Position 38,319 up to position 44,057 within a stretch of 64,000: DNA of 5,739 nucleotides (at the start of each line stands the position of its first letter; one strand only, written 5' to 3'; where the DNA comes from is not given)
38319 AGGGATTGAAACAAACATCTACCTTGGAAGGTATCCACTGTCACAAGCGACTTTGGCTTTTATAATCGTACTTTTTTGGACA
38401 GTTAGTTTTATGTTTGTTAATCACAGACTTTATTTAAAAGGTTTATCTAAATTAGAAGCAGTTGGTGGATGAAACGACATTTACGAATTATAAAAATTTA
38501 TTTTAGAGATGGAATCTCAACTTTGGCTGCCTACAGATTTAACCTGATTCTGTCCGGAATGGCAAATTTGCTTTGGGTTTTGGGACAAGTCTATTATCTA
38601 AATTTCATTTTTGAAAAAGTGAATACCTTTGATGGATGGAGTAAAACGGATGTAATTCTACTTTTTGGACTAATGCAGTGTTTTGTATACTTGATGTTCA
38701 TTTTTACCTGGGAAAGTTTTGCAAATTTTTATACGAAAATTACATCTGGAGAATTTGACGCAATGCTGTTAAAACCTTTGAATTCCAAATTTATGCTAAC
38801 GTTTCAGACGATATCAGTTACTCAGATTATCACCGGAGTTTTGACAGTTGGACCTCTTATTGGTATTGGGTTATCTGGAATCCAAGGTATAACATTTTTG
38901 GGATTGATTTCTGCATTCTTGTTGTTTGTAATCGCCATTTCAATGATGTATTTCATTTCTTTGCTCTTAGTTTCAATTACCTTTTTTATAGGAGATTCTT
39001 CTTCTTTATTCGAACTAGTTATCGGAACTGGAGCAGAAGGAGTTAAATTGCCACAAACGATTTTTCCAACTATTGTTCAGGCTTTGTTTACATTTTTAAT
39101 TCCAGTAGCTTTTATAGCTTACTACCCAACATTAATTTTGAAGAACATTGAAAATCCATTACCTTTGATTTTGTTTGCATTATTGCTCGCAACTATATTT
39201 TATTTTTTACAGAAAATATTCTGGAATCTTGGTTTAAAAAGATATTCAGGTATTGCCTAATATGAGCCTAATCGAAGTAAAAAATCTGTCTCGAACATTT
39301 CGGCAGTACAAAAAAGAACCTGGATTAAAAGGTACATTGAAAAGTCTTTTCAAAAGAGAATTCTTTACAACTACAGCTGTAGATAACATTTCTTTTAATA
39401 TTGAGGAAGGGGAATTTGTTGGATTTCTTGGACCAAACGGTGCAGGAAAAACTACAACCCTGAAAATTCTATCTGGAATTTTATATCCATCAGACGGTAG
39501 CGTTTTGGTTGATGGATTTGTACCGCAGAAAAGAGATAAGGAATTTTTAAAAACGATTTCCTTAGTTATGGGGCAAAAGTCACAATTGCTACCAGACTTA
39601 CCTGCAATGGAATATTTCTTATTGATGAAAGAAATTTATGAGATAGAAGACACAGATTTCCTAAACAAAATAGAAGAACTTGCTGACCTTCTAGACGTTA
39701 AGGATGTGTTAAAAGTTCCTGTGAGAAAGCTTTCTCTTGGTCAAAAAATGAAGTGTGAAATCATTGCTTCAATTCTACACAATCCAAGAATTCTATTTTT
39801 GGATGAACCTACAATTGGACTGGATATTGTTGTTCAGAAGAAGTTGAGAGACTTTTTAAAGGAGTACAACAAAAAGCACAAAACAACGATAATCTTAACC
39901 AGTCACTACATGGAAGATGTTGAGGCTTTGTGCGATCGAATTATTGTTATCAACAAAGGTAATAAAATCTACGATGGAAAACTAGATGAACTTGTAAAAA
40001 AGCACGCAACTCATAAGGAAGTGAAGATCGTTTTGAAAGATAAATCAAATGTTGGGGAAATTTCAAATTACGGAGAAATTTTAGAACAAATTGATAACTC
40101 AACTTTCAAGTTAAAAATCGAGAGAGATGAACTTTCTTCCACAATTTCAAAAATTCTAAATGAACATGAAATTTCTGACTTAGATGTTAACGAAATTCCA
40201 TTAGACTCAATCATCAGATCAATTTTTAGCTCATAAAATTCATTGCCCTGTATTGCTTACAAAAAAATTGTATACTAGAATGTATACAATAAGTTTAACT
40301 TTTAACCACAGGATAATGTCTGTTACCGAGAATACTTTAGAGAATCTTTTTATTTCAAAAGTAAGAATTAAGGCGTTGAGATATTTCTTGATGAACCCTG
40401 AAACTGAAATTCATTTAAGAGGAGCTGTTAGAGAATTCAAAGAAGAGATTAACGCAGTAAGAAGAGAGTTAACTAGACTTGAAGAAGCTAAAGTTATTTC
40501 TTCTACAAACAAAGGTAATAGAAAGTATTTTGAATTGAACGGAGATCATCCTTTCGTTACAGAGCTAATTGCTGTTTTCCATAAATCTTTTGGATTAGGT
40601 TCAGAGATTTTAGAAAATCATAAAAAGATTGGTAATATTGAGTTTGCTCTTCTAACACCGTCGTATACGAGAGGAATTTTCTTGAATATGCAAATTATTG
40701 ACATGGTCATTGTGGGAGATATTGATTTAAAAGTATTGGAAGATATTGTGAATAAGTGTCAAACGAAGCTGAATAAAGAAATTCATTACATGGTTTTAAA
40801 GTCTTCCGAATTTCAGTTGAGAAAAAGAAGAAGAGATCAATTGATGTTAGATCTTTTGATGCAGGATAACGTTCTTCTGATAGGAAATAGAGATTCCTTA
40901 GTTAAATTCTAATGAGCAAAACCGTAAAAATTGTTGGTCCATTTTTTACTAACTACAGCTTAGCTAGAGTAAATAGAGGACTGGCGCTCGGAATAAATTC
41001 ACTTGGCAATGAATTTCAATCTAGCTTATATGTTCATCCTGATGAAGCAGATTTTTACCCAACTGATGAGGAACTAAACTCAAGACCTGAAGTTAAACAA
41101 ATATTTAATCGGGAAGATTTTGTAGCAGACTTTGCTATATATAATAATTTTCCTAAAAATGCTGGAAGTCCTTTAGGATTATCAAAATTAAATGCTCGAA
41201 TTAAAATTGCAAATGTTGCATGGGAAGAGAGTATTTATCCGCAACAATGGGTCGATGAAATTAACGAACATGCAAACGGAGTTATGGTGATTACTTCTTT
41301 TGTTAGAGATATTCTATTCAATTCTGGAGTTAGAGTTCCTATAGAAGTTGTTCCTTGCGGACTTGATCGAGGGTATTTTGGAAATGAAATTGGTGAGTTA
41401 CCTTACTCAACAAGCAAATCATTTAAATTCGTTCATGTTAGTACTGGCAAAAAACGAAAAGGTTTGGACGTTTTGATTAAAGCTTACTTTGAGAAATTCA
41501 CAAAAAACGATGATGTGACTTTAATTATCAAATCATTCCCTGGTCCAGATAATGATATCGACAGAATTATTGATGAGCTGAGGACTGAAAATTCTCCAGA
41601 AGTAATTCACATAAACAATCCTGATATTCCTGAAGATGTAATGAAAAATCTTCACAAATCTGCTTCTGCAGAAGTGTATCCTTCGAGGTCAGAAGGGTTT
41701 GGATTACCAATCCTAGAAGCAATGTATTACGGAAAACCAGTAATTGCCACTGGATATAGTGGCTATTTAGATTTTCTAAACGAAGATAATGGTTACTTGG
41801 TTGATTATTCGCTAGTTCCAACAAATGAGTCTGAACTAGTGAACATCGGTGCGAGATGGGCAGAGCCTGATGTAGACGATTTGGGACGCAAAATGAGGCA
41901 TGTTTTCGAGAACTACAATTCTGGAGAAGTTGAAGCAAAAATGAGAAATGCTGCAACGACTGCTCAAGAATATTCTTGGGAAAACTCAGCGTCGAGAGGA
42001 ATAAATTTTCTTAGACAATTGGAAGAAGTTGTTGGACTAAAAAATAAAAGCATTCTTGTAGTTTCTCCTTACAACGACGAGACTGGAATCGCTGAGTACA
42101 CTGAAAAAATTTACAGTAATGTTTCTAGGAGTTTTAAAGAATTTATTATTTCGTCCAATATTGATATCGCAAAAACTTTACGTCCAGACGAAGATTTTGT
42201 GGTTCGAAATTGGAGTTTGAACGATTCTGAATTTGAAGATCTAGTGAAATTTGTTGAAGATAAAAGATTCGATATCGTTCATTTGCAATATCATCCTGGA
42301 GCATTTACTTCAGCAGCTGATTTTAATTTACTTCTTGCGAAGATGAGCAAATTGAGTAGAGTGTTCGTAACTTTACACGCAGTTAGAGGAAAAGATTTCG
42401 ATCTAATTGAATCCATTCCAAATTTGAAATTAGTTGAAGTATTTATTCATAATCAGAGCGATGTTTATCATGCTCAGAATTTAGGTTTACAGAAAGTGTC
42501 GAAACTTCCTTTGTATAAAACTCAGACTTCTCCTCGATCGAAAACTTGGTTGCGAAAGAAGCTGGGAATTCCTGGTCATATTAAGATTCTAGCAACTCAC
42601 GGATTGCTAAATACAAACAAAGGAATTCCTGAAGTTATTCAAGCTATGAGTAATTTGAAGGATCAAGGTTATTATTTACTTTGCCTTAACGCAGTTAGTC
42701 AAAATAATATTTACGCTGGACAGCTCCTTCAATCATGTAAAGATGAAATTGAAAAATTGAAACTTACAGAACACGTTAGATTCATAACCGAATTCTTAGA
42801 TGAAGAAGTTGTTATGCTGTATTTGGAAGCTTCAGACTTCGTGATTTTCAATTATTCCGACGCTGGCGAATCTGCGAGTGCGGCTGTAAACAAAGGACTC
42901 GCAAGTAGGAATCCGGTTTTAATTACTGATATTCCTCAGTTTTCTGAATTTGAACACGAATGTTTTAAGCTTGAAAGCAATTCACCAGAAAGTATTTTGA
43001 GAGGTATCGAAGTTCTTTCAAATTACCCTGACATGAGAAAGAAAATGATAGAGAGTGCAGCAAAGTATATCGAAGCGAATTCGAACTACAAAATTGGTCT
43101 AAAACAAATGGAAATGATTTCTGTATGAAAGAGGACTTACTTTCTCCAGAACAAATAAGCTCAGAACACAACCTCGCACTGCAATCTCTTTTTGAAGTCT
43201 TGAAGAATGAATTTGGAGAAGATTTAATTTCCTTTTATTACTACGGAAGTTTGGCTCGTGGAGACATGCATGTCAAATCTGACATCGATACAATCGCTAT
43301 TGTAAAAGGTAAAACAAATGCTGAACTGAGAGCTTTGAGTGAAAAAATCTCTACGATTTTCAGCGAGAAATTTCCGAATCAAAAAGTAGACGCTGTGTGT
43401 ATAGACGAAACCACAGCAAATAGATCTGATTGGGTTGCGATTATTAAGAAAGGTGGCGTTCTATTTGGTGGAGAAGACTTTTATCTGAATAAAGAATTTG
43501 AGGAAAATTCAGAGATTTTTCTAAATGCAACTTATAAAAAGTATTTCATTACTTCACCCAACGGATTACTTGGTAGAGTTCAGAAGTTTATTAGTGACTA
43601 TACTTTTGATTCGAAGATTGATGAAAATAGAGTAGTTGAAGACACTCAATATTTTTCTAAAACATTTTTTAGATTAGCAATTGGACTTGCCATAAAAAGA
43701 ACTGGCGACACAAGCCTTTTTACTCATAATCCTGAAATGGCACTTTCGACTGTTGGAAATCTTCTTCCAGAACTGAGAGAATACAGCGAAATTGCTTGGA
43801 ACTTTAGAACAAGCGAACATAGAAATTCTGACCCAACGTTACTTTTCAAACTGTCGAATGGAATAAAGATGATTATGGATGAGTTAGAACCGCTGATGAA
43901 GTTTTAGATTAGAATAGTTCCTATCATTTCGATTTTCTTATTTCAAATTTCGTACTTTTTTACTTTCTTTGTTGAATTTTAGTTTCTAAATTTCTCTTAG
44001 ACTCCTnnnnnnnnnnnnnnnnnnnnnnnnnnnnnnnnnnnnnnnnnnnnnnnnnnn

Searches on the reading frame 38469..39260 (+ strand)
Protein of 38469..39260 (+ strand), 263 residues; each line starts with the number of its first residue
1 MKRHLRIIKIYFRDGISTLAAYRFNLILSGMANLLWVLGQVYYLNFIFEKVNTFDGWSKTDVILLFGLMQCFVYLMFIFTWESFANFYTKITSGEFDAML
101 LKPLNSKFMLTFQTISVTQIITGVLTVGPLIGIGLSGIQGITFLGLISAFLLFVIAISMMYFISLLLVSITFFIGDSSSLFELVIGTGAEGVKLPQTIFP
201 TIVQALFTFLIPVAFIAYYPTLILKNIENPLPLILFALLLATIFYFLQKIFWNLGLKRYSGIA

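Call 47: search_protein_families(library=pfam, proteins=[window:38469-39260:+], max_evalue=0.0001)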
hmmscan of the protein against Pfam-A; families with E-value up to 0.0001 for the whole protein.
window:38469-39260:+ (263 aa): 1 family
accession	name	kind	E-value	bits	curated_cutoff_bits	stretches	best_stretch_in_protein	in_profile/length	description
PF06182.17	ABC2_membrane_6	-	5.1e-31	108.7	22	1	34-261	1-227/229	ABC-2 family transporter protein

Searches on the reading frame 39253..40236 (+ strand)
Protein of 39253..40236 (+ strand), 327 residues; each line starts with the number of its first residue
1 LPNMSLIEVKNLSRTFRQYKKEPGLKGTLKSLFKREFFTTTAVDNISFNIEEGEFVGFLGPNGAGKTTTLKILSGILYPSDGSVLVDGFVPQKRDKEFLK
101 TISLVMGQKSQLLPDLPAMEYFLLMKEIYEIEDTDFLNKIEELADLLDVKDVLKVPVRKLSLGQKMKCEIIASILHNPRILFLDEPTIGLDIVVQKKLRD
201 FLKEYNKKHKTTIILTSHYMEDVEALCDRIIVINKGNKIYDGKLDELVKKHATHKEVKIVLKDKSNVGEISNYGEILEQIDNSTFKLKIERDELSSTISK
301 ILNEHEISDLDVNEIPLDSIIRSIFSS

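Call 47: search_protein_families(library=pfam, proteins=[window:39253-40236:+], max_evalue=0.0001)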
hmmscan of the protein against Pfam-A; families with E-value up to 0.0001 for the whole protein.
window:39253-40236:+ (327 aa): 2 families
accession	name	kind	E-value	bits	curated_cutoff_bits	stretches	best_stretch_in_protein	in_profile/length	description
PF00005.33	ABC_tran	-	2e-27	96.9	25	1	44-187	2-136/137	ABC transporter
PF13304.12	AAA_21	-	6e-15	56.5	27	1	145-218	223-298/304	AAA domain, putative AbiEii toxin, Type IV TA system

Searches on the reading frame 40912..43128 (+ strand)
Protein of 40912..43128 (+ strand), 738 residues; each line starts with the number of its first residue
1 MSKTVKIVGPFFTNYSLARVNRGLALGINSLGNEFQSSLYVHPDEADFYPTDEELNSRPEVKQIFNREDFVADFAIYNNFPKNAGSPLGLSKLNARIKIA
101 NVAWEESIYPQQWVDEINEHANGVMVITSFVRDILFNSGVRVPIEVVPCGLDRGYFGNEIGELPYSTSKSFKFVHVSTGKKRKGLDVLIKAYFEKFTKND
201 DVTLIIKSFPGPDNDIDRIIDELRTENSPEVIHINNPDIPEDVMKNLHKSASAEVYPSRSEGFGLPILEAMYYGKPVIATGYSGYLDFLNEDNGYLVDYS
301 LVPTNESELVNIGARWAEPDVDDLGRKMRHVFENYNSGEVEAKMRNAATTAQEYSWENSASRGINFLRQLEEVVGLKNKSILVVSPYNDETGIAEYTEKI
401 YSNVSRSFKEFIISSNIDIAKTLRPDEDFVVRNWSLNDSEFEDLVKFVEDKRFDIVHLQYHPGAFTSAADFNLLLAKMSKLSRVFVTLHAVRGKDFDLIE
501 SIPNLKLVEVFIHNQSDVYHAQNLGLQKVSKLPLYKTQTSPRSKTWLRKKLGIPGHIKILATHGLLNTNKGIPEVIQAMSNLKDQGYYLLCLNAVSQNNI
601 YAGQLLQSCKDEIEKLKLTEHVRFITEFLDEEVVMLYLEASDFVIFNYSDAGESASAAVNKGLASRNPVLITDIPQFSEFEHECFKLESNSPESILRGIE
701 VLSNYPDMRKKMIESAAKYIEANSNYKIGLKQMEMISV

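Call 47: search_protein_families(library=pfam, proteins=[window:40912-43128:+], max_evalue=0.0001)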
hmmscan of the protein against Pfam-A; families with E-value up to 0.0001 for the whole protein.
window:40912-43128:+ (738 aa): 3 families
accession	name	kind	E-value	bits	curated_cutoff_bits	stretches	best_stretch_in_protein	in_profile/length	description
PF00534.26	Glycos_transf_1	-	3.8e-31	108.4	26.4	2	169-298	14-141/172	Glycosyl transferases group 1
PF13692.12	Glyco_trans_1_4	-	8.1e-22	78.4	27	1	173-298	4-125/142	Glycosyl transferases group 1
PF20706.3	GT4-conflict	-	7.3e-14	52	26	1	181-361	210-383/385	Family 4 Glycosyltransferase in conflict systems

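Call 74: search_protein_families(library=ncbifam, proteins=[window:40912-43125:+], max_evalue=0.00001)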
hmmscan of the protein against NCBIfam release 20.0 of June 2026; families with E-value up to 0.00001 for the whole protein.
window:40912-43125:+ (738 aa): 17 families
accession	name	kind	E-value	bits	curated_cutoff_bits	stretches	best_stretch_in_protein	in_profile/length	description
NF041876.1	EPS_EpsE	equivalog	1.5e-15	57.4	400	1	560-727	217-383/389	exopolysaccharide biosynthesis GT4 family glycosyltransferase EpsE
TIGR04047.1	MSMEG_0565_glyc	hypoth_equivalog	6.3e-13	48.6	259.85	1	140-366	157-370/373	MSMEG_0565 family glycosyltransferase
NF047684.1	TeichurnBiosyTuaC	equivalog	4.1e-11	42.4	550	1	534-723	196-372/391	teichuronic acid biosynthesis protein TuaC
TIGR03999.1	thiol_BshA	equivalog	1.2e-10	40.9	273.7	1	173-304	202-327/375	N-acetyl-alpha-D-glucosaminyl L-malate synthase BshA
NF038295.1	EPS_HpsP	equivalog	1.4e-10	40.7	550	0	541-674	191-319/388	hormogonium polysaccharide biosynthesis glycosyltransferase HpsP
TIGR02149.1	glgA_Coryne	subfamily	3.6e-10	39.5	302.4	1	174-368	208-388/391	glycogen synthase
NF049987.1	DaglGlyslTfaseDgs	equivalog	3.8e-10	39.2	500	0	548-731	149-319/332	processive diacylglycerol alpha-glucosyltransferase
TIGR02095.1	glgA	subfamily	1.3e-09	37.3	328.45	1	173-362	297-469/477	glycogen/starch synthase, ADP-glucose type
TIGR03449.1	mycothiol_MshA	equivalog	2.5e-09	36.5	462.5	0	181-285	231-338/406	D-inositol-3-phosphate glycosyltransferase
NF053787.1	GlcN_PG_synth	equivalog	3.8e-09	35.9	480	0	228-335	239-342/361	N-acetylglucosaminyl phosphatidylglycerol synthase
NF038255.1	exopoly_VpsD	equivalog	4.2e-09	35.7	300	0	560-680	206-320/381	VpsD family glycosyltransferase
TIGR03088.1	stp2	hypoth_equivalog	6.7e-08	32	409.05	0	246-299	268-322/374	TIGR03088 family PEP-CTERM/XrtA system glycosyltransferase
NF053513.1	Gtran_IagA_BgsA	equivalog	2.9e-07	29.8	460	0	111-293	96-278/333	LTA glycolipid anchor biosynthesis glycosyltransferase, IagA/BgsA family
NF047880.1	glyco_SdgA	exception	1.1e-06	27.5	800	1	129-299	278-440/488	serine-aspartate repeat adhesin O-glycosyltransferase SdgA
NF012028.0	PRK15484.1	subfamily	1.6e-06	27.5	618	0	183-344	206-371/380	lipopolysaccharide N-acetylglucosaminyltransferase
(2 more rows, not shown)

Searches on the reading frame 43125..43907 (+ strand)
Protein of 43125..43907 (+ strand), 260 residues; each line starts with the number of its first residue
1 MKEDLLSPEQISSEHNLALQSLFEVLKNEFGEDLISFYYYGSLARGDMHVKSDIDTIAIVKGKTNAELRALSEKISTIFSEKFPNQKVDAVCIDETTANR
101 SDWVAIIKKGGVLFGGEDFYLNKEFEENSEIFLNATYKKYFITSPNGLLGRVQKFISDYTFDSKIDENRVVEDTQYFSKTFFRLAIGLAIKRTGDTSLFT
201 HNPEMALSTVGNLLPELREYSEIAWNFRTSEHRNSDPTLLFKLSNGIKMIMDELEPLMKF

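Call 47: search_protein_families(library=pfam, proteins=[window:43125-43907:+], max_evalue=0.0001)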
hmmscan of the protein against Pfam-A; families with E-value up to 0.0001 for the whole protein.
window:43125-43907:+ (260 aa): 2 families
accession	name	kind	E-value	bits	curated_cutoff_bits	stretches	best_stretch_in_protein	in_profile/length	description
PF18765.7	Polbeta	-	1.4e-06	28.8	26.9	1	25-114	6-88/93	Polymerase beta, Nucleotidyltransferase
PF01909.29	NTP_transf_2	-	2.9e-06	28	21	1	22-76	4-59/93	Nucleotidyltransferase domain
